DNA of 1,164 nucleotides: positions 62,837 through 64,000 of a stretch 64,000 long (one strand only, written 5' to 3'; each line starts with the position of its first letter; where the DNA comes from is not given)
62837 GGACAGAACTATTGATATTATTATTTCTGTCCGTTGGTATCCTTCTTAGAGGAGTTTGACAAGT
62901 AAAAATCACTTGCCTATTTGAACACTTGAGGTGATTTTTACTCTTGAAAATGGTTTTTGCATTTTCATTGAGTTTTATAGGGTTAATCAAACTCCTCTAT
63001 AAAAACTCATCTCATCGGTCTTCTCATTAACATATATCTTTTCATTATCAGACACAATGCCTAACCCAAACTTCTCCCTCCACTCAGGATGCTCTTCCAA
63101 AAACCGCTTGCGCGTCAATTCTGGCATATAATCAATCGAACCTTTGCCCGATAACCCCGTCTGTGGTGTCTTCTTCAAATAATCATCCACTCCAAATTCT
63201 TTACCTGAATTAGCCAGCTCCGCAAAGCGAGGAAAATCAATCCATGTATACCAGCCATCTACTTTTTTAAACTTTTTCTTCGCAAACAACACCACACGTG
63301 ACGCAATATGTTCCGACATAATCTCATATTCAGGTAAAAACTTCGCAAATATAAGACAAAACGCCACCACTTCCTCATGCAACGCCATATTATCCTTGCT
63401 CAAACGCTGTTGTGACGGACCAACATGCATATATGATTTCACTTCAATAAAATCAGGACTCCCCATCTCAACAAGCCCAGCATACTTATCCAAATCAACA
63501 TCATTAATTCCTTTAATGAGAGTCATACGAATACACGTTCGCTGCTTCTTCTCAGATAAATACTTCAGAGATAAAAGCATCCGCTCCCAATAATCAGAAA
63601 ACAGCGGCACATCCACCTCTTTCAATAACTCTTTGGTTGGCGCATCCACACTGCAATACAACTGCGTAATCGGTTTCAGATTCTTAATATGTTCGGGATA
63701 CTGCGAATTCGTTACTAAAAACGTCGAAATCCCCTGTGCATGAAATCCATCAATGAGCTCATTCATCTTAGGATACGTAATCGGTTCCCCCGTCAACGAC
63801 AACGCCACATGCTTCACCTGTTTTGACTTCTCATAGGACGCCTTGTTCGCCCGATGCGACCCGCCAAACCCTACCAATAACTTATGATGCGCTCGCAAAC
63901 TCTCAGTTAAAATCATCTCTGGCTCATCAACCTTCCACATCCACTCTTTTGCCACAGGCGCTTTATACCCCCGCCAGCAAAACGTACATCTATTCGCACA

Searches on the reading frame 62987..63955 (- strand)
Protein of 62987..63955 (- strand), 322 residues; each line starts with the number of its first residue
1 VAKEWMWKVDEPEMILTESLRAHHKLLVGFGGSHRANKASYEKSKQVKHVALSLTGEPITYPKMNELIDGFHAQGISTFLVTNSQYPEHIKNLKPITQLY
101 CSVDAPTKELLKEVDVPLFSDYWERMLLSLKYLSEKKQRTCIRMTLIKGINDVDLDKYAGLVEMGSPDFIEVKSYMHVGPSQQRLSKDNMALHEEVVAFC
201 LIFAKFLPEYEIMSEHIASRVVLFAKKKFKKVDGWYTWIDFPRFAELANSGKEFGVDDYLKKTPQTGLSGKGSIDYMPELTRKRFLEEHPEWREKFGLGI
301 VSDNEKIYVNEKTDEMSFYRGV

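Call 20: search_protein_families(library=ncbifam, proteins=[window:62987-63955:-], max_evalue=0.001)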
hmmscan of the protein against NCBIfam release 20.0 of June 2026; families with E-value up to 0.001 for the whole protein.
window:62987-63955:- (322 aa): 2 families
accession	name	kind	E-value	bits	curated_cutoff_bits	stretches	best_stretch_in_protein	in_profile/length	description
TIGR03972.1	rSAM_TYW1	equivalog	1e-69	234.9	317.95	1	4-224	76-296/297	4-demethylwyosine synthase TYW1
TIGR04317.1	W_rSAM_matur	equivalog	0.00015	21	380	1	41-139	45-142/349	tungsten cofactor oxidoreductase radical SAM maturase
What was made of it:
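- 62987..64000 (-): Taw1/TYW1 radical-SAM enzyme. It runs off the window end and has an intact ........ motif. It serves as an internal control that the organism still makes and uses [4Fe-4S]/SAM enzymes. TIGR03972 match (call 20).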
